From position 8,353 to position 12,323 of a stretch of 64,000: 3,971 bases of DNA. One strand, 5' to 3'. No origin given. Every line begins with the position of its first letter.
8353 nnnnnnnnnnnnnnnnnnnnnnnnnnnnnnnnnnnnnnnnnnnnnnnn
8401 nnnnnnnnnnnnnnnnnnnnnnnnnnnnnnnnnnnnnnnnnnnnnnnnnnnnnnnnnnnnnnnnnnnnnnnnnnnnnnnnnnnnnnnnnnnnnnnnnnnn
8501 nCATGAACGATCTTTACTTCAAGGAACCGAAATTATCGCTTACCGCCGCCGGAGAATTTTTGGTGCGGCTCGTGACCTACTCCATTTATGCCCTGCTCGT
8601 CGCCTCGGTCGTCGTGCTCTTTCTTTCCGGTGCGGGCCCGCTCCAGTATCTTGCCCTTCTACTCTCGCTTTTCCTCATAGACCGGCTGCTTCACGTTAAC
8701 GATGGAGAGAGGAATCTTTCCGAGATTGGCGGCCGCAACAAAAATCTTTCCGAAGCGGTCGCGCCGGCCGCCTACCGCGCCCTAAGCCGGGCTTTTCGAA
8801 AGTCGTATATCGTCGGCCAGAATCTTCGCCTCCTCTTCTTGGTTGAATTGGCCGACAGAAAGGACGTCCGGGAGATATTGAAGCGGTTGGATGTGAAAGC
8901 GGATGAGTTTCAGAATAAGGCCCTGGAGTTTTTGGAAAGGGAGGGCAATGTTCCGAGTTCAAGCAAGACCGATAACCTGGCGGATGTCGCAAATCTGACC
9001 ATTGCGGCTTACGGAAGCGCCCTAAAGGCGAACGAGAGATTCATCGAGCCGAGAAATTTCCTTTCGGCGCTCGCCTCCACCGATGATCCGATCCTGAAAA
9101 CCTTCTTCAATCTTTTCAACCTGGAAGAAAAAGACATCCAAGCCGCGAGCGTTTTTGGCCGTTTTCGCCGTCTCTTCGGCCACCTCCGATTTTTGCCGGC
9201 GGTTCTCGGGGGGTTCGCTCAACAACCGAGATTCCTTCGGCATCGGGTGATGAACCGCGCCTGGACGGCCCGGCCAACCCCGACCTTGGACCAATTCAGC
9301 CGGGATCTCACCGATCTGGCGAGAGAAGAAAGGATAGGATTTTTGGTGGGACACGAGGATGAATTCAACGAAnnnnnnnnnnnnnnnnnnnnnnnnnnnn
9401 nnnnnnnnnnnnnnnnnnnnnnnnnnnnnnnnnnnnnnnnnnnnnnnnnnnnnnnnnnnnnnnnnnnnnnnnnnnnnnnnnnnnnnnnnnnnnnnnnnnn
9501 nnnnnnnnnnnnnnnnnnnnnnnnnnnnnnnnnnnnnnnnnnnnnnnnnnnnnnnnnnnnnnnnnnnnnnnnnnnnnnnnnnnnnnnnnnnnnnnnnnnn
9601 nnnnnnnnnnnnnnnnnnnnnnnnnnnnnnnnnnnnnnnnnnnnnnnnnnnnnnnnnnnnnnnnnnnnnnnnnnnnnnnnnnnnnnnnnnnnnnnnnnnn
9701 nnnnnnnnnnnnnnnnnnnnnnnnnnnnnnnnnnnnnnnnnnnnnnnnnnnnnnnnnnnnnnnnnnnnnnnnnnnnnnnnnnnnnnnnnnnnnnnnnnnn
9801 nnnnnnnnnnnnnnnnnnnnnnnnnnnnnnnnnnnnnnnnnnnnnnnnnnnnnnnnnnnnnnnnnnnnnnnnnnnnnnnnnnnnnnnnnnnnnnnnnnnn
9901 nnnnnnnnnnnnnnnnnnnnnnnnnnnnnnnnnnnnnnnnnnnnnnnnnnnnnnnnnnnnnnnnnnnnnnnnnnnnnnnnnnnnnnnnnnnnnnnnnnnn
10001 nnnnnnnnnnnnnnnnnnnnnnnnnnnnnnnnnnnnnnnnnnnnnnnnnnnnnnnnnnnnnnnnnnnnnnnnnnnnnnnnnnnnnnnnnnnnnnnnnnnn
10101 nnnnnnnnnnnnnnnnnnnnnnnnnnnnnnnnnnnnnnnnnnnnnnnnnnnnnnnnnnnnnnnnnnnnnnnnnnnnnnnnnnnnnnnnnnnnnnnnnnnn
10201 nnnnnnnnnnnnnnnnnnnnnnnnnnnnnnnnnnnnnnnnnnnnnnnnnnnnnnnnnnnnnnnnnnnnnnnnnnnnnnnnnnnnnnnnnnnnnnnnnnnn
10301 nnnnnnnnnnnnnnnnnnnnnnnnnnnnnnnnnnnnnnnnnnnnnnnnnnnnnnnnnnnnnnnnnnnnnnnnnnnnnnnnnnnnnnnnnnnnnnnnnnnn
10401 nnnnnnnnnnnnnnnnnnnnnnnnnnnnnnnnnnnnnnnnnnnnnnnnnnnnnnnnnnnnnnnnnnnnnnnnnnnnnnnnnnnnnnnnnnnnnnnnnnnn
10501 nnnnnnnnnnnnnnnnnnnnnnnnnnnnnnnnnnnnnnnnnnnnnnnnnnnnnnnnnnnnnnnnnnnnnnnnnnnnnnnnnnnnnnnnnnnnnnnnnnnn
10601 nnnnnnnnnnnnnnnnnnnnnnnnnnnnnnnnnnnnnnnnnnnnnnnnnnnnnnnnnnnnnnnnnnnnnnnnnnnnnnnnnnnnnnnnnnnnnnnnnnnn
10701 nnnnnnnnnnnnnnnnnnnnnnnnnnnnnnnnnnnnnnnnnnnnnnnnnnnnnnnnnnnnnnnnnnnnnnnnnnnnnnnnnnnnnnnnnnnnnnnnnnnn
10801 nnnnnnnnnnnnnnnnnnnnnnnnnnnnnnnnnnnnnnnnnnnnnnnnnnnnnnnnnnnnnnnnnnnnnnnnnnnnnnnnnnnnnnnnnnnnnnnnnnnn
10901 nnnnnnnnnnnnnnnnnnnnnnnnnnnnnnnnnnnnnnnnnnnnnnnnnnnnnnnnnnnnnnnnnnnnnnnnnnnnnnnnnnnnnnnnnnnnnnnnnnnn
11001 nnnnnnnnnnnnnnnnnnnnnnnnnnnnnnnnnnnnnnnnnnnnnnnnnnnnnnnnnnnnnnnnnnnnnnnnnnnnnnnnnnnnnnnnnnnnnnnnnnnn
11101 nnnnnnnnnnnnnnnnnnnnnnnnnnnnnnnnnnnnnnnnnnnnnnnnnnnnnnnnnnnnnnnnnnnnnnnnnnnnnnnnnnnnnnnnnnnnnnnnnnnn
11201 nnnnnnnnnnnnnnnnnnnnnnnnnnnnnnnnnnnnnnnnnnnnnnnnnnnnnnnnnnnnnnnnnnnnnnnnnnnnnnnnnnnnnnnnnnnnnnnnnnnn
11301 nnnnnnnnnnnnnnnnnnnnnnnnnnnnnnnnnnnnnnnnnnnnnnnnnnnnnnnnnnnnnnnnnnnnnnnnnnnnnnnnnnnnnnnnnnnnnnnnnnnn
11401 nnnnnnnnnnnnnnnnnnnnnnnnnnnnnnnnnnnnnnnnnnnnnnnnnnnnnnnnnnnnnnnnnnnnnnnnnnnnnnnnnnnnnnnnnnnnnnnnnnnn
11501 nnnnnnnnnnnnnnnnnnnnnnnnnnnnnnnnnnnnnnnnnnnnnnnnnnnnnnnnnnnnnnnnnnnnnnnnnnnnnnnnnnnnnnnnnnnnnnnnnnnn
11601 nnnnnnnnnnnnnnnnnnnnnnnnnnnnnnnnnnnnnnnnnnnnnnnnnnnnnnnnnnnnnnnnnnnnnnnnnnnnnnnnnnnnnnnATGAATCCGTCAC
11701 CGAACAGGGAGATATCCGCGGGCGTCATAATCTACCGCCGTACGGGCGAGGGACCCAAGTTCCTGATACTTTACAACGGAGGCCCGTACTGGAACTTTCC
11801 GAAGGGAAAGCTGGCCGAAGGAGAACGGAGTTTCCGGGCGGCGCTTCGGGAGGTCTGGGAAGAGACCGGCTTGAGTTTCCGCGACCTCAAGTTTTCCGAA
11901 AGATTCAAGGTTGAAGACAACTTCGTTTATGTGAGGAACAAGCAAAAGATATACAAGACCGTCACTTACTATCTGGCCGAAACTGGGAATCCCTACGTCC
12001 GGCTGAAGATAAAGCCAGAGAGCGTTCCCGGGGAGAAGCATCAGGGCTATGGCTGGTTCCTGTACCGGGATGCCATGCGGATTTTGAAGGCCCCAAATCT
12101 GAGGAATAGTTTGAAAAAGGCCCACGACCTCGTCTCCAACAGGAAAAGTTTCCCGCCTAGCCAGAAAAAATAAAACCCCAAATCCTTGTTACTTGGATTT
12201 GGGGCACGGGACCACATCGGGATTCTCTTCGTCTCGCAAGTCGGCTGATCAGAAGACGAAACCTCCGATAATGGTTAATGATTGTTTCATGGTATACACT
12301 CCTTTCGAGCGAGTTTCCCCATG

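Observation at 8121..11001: Membrane-anchored Clp/Hsp100 paralogue with an inactivated first ATPase domain, coupled to a small membrane protein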

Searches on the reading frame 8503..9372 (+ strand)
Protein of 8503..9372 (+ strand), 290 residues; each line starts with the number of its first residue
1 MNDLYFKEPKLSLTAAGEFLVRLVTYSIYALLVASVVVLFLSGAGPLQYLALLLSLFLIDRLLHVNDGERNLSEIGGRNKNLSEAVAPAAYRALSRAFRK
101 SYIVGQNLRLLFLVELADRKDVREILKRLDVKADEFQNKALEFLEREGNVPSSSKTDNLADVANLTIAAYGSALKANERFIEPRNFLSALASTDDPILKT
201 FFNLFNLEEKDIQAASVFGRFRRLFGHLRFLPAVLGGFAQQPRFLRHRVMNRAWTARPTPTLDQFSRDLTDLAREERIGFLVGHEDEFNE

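Call 20: search_protein_representatives(protein=window:8503-9372:+)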
Query: 290 residues. Proteins with E-value up to 0.001 (for the whole library): 232; up to 1e-10: 152; up to 1e-30: 45. The best 150 are listed.
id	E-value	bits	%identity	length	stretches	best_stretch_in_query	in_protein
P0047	1.2e-79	283.7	50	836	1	2-290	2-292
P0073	1.9e-75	270.0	48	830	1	1-290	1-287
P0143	1.3e-74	267.3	49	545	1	4-290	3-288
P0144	1.3e-63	231.2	42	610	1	3-289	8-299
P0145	3.6e-59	216.6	40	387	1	3-289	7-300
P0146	1.6e-57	211.2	42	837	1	3-289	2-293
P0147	2.5e-54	200.7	37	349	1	3-289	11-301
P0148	1.5e-53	198.2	40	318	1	6-282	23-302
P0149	1.2e-51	192.0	40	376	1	4-289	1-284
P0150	3.0e-51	190.7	37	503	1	3-289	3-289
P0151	1.3e-48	182.0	38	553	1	5-289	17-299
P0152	3.1e-47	177.5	35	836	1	3-289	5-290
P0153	1.4e-46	175.4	37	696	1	3-289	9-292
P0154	8.7e-46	172.8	37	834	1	4-289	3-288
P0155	1.4e-44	168.8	37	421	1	3-289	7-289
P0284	8.9e-12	61.2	30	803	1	81-290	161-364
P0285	9.9e-12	61.1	24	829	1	4-288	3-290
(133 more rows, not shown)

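Call 58: search_protein_families(library=phrogs, proteins=[window:8503-9300:+], max_evalue=0.1)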
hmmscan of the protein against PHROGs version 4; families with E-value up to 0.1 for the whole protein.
window:8503-9300:+ (266 aa): 0 families

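Call 60: find_encoding_contigs(protein=P0284, flank=5000, max_places=2)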
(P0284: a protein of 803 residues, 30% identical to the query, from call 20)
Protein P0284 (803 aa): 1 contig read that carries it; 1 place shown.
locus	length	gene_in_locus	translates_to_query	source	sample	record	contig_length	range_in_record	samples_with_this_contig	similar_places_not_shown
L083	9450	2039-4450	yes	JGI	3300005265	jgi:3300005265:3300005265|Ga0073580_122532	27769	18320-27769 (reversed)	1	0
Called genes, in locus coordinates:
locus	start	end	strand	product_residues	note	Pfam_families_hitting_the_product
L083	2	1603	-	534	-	?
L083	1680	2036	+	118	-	-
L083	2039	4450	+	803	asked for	PF02861:Clp_N, PF13191:AAA_16, PF17871:AAA_lid_9, PF00004:AAA, PF07724:AAA_2, PF07728:AAA_5, PF13401:AAA_22 (weak), PF10431:ClpB_D2-small, +6 more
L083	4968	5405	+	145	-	PF00160:Pro_isomerase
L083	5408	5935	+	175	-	PF00293:NUDIX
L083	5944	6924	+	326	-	-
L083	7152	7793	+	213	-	PF01904:DUF72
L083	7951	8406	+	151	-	PF08123:DOT1 (weak)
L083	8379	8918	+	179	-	PF01490:Aa_trans, PF03222:Trp_Tyr_perm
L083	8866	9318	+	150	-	PF03222:Trp_Tyr_perm (weak)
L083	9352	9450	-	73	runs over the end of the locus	-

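Call 61: find_encoding_contigs(protein=P0285, flank=5000, max_places=2)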
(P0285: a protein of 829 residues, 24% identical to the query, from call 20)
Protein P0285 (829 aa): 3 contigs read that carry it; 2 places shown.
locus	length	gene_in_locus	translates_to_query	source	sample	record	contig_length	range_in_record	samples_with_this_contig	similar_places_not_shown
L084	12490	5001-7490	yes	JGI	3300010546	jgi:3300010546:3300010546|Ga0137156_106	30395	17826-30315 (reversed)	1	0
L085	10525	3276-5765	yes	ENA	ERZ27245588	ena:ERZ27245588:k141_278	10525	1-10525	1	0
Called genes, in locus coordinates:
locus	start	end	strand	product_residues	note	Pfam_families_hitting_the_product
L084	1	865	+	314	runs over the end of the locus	?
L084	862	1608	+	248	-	PF13401:AAA_22 (faint), PF00004:AAA, PF13177:DNA_pol3_delta2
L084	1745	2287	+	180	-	PF01765:RRF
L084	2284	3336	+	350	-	PF02163:Peptidase_M50, PF13180:PDZ_2 (weak)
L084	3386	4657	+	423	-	PF27218:MJ0043_C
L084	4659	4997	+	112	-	-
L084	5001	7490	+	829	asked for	PF20720:nSTAND3 (faint), PF13401:AAA_22 (faint), PF17871:AAA_lid_9 (weak), PF07724:AAA_2, PF00004:AAA, PF07728:AAA_5, PF10431:ClpB_D2-small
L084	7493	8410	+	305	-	PF03816:LytR_cpsA_psr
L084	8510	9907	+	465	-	PF08245:Mur_ligase_M, PF02875:Mur_ligase_C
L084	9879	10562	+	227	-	PF02457:DAC (weak)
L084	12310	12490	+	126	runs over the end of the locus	PF00072:Response_reg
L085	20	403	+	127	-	PF01765:RRF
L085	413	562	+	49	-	-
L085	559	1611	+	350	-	PF02163:Peptidase_M50, PF13180:PDZ_2 (weak)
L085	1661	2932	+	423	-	PF27218:MJ0043_C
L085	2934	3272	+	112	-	-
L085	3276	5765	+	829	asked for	PF20720:nSTAND3 (faint), PF13401:AAA_22 (faint), PF17871:AAA_lid_9 (weak), PF07724:AAA_2, PF00004:AAA, PF07728:AAA_5, PF10431:ClpB_D2-small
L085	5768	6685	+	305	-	PF03816:LytR_cpsA_psr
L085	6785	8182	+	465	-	PF08245:Mur_ligase_M, PF02875:Mur_ligase_C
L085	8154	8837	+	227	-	PF02457:DAC (weak)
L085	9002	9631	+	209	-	-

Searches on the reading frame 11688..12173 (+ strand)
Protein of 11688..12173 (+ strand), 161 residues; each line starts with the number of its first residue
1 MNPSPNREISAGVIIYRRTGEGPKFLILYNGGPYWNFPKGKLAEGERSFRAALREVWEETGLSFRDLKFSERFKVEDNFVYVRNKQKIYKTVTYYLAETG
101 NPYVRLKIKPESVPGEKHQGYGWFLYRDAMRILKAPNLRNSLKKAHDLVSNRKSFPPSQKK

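Call 3: search_protein_families(library=pfam, proteins=[window:11688-12173:+], max_evalue=0.01)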
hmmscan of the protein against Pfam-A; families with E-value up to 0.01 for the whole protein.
window:11688-12173:+ (161 aa): 1 family
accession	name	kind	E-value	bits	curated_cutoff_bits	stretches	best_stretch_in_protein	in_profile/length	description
PF00293.34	NUDIX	-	8.7e-14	52.1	21.1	1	8-141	3-130/134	NUDIX domain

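Call 50: search_protein_families(library=ncbifam, proteins=[window:11688-12173:+], max_evalue=0.00001)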
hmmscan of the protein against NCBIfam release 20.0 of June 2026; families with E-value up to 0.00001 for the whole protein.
window:11688-12173:+ (161 aa): 3 families
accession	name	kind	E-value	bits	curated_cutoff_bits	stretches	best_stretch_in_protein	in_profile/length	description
TIGR02705.1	nudix_YtkD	equivalog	5.3e-08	32.5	154.4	1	36-84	48-102/156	RNA deprotection pyrophosphohydrolase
NF006961.0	PRK09438.1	equivalog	3.5e-07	29.8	103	1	9-144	9-144/151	dihydroneopterin triphosphate diphosphatase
NF041652.1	Nud_hyd_Dein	equivalog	1.4e-06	28.6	200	1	34-70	44-80/152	Nudix hydrolase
